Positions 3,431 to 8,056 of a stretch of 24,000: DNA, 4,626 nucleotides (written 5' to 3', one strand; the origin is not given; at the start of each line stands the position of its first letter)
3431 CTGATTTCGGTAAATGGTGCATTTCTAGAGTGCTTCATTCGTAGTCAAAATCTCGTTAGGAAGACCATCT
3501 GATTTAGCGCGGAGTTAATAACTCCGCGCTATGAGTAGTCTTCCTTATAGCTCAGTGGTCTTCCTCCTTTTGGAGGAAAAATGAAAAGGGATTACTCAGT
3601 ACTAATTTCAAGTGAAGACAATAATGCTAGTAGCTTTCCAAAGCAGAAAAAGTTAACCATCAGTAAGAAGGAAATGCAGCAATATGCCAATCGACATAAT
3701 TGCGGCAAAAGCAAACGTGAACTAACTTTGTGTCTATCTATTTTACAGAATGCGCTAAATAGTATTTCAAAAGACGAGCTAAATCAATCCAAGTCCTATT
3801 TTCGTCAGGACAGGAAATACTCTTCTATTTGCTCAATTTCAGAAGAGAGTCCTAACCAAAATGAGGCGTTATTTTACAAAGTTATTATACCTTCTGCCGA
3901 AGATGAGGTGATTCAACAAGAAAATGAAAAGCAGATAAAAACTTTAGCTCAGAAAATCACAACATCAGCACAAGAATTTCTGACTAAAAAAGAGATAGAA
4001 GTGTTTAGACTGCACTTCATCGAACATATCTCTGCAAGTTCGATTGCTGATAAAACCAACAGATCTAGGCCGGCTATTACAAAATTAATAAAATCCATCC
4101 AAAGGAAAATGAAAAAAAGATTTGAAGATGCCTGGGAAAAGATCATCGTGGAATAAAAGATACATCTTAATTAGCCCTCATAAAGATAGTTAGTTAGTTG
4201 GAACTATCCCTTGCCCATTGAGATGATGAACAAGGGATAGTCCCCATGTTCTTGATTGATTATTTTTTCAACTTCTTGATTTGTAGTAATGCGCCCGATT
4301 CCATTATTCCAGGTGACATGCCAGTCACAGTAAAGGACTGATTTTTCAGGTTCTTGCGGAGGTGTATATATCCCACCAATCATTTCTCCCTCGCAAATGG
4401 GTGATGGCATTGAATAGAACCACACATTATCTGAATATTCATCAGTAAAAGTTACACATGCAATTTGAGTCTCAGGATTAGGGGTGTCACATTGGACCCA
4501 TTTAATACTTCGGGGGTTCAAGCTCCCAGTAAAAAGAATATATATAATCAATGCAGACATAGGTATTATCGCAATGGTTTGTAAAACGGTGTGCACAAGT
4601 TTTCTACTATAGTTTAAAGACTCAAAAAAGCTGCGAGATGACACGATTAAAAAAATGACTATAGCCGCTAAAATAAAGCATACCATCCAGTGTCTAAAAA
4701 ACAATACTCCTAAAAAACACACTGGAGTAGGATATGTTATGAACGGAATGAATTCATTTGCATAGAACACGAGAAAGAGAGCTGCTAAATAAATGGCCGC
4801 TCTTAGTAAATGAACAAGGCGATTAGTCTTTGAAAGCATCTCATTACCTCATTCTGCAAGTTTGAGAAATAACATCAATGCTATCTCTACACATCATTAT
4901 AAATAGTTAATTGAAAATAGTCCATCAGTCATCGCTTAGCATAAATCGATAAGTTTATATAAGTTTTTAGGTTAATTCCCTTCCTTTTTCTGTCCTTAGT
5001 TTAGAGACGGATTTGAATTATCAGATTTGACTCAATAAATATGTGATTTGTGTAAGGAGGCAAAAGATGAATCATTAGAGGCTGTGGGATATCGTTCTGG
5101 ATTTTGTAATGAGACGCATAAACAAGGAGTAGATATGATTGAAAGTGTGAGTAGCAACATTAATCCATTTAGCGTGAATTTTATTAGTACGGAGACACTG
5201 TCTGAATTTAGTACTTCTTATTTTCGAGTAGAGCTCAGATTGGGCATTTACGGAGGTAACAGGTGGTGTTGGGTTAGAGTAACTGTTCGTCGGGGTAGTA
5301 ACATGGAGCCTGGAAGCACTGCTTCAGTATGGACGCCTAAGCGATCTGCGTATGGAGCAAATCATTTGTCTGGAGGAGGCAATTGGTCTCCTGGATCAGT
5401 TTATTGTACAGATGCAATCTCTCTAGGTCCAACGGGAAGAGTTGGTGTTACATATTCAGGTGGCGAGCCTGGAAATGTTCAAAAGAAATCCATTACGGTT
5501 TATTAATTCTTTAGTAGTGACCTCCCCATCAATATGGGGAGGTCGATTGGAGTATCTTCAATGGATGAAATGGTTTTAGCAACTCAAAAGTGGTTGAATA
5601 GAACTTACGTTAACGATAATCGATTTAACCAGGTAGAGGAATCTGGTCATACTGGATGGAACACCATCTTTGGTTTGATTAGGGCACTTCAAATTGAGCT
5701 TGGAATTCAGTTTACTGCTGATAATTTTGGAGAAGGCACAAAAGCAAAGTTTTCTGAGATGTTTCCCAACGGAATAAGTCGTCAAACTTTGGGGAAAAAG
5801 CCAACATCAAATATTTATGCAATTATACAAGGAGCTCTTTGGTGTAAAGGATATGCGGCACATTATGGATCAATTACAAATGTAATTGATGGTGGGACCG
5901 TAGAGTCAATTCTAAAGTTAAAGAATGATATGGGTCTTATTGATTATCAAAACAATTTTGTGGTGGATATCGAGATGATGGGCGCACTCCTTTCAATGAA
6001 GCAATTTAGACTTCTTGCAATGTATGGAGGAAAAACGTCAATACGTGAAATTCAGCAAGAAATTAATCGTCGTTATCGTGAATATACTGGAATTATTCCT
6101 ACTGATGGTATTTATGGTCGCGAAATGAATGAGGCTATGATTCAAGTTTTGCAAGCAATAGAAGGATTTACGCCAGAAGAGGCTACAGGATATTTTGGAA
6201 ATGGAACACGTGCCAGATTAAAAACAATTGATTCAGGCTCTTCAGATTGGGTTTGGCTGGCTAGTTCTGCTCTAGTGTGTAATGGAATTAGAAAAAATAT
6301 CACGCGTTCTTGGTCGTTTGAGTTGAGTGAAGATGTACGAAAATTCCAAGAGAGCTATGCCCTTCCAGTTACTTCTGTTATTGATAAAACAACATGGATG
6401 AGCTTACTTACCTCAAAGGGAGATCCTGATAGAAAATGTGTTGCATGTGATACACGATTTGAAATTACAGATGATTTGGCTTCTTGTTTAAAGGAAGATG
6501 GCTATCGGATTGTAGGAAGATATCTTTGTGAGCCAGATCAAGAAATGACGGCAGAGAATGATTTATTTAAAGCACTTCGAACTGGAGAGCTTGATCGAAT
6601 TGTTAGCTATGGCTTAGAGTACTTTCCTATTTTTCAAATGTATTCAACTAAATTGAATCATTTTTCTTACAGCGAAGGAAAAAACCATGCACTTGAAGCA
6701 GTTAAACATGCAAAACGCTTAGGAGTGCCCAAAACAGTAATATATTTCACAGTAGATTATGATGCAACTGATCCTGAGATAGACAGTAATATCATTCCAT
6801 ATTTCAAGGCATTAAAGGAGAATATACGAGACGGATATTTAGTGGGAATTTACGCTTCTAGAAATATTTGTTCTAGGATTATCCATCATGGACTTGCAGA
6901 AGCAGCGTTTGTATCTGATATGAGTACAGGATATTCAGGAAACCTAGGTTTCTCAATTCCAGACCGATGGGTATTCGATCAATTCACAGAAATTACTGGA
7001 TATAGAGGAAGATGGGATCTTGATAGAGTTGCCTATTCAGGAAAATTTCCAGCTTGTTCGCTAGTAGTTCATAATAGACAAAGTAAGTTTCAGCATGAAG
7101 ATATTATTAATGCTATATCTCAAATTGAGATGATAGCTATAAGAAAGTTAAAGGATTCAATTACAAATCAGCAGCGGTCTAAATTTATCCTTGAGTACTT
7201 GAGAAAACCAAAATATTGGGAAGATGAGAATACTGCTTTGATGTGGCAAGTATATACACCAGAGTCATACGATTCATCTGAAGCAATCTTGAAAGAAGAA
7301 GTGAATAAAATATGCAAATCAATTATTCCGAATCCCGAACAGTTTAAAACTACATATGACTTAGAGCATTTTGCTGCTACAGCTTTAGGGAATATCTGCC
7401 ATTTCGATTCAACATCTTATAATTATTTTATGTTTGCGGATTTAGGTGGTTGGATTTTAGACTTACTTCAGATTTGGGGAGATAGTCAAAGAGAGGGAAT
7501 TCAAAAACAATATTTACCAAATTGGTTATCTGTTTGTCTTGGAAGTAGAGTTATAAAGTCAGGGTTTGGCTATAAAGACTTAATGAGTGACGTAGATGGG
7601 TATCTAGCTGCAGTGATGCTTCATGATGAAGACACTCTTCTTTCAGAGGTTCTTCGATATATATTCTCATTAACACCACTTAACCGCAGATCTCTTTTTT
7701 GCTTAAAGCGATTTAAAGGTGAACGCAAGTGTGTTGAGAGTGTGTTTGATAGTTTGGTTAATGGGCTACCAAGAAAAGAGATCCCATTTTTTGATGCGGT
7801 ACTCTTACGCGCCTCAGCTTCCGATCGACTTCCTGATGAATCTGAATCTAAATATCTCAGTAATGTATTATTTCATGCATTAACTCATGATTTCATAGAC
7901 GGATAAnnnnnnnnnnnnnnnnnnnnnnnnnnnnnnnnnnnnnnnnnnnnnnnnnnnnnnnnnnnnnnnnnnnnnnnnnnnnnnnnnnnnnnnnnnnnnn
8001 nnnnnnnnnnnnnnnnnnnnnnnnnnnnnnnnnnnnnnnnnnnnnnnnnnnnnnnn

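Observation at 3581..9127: Second island module: sigma-r4-like regulator, leaderless PG-binding/GH-like giant, small partner, two paralogous 4-TM proteins and a TcdE-type holin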

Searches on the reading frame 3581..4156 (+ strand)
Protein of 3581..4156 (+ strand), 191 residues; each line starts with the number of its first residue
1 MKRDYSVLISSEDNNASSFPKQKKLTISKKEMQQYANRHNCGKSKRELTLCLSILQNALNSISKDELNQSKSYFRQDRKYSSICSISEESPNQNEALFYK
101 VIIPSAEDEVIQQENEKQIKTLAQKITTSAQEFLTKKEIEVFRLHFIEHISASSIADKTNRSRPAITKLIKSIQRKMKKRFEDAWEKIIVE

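Call 4: search_protein_families(library=pfam, proteins=[window:3581-4156:+], max_evalue=0.1)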
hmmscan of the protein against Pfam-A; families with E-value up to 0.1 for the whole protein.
window:3581-4156:+ (191 aa): 6 families
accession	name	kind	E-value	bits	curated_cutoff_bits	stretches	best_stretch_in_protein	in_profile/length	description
PF04297.20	UPF0122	-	1.5e-06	28.8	22.7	1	130-183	14-66/101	Putative helix-turn-helix protein, YlxM / p13 like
PF08279.18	HTH_11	-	0.0034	17.7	25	1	148-177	14-43/55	HTH domain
PF04545.22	Sigma70_r4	-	0.033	14.1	24.1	1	134-179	5-50/50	Sigma-70, region 4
PF11827.13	DUF3347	-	0.07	14.4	25.5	1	106-151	34-78/93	Protein of unknown function (DUF3347)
PF08281.18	Sigma70_r4_2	-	0.087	12.9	25.7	0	134-170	11-47/54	Sigma-70, region 4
PF09236.15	AHSP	-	0.093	13.6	27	0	112-136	56-80/87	Alpha-haemoglobin stabilising protein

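Call 5: search_protein_families(library=ncbifam, proteins=[window:3581-4156:+], max_evalue=0.1)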
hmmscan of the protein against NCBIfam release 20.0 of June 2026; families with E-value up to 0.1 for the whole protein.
window:3581-4156:+ (191 aa): 13 families
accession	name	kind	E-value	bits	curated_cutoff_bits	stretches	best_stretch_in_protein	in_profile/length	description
NF045758.2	YlxM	equivalog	7e-06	26.1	80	1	131-179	14-62/72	YlxM family DNA-binding protein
TIGR03001.1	Sig-70_gmx1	subfamily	3.8e-05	23.2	154.6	1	91-181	121-209/244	RNA polymerase sigma-70 factor, Myxococcales family 1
NF001072.0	PRK00118.2-2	equivalog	4.8e-05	23.7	97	1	131-178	15-62/111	putative DNA-binding protein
TIGR02937.1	sigma70-ECF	superfamily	8.6e-05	22.2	42.9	1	69-180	63-164/165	sigma-70 family RNA polymerase sigma factor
TIGR02984.1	Sig-70_plancto1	subfamily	0.00011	21.8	183.75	1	41-178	57-185/189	RNA polymerase sigma-70 factor, Planctomycetaceae-specific subfamily 1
NF005385.0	PRK06930.1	subfamily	0.00048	19.9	136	1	70-184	46-165/170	positive control sigma-like factor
NF001073.0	PRK00118.2-3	equivalog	0.00057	20.5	128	1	130-178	17-65/99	putative DNA-binding protein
NF001075.0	PRK00118.2-6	equivalog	0.012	16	151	1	128-171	20-63/114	putative DNA-binding protein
NF001067.0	PRK00118.1-2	equivalog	0.014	15.8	156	1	128-171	17-60/110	putative DNA-binding protein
NF038385.1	IS66_access_TnpA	equivalog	0.014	15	150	1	140-176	7-43/190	IS66-like element accessory protein TnpA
NF041471.1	phage_reg_YmfL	equivalog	0.063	13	90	0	98-135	100-137/143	YmfL family putative regulatory protein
NF008098.0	PRK10840.1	equivalog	0.074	12.5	235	0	119-176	134-192/216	response regulator transcription factor RcsB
NF003257.0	PRK04217.1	equivalog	0.075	13.2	115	0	132-190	41-99/110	hypothetical protein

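Call 6: search_protein_families(library=phrogs, proteins=[window:3581-4156:+], max_evalue=0.01)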
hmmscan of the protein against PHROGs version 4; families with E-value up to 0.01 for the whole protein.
window:3581-4156:+ (191 aa): 3 families
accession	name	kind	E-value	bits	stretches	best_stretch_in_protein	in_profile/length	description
phrog_1740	-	transcription regulation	1.5e-05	24.7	1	68-184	117-219/567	RNA polymerase sigma factor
phrog_1190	-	transcription regulation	6.8e-05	23.7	1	107-183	90-161/167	RNA polymerase sigma factor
phrog_11138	-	unknown function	0.0076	17.6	0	73-183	37-141/142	-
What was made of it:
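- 3581..4156 (+): 191-aa regulator with a C-terminal sigma-70 region-4 / YlxM-like helix-turn-helix; probable activator of the module. Pfam UPF0122 at 1.5e-6; Sigma70_r4 at 0.033; NCBIfam sigma70-ECF below its cut-off; PHROG sigma factors at about 1e-5 (calls 4-6).
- Checked: Regulator, 3581-4156 (+), 191 aa. It matches only a C-terminal helix-turn-helix: Pfam UPF0122/YlxM at 1.5e-6, above its cut-off; Sigma70_r4 at 0.033, below its cut-off; NCBIfam sigma70-ECF at 22 bits against a 42.9-bit cut-off; PHROG sigma factors at about 1e-5 (calls 4-6).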

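Call 7: search_protein_families(library=padloc, proteins=[window:3581-4156:+], max_evalue=0.01)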
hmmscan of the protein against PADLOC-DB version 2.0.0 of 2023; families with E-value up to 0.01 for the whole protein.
window:3581-4156:+ (191 aa): 0 families

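Call 54: search_protein_families(library=pfam, alignment_id=A5, max_evalue=0.001)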
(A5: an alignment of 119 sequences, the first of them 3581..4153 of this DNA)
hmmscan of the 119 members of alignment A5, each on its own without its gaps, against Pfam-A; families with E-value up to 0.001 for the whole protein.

A. member 1, window:3581-4153:+ (191 aa): 1 family
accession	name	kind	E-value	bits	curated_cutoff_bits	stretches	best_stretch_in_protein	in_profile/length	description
PF04297.20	UPF0122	-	1.5e-06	28.8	22.7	1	130-183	14-66/101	Putative helix-turn-helix protein, YlxM / p13 like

B. families by the number of members that match (of 119 scanned): 101 families (the first 25 are shown)
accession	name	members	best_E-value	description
PF08281.18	Sigma70_r4_2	7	1e-09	Sigma-70, region 4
PF04545.22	Sigma70_r4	6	3.5e-08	Sigma-70, region 4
PF01381.28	HTH_3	5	4.5e-13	Helix-turn-helix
PF13560.12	HTH_31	4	2.4e-12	Helix-turn-helix domain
PF00176.29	SNF2-rel_dom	3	2.6e-22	SNF2-related domain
PF01844.29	HNH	3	1e-14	HNH endonuclease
PF00270.35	DEAD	3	1.7e-10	DEAD/DEAH box helicase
PF07374.17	DUF1492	3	8.2e-07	Protein of unknown function (DUF1492)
PF14279.12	HNH_5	3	1.4e-06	HNH endonuclease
PF01580.24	FtsK_SpoIIIE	2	2.4e-60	FtsK/SpoIIIE family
PF20277.3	CTD11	2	5.8e-37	C-terminal domain 11 of the ABC-three component (ABC-3C) systems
PF13302.13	Acetyltransf_3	2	7e-25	Acetyltransferase (GNAT) domain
PF00702.32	Hydrolase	2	2e-21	haloacid dehalogenase-like hydrolase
PF00583.31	Acetyltransf_1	2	1.1e-14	Acetyltransferase (GNAT) family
PF13518.12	HTH_28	2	3.9e-14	Helix-turn-helix domain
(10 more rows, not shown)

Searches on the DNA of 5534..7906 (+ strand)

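Call 26: search_rna_families(sources=[L067, L031, L062], threshold=gathering)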
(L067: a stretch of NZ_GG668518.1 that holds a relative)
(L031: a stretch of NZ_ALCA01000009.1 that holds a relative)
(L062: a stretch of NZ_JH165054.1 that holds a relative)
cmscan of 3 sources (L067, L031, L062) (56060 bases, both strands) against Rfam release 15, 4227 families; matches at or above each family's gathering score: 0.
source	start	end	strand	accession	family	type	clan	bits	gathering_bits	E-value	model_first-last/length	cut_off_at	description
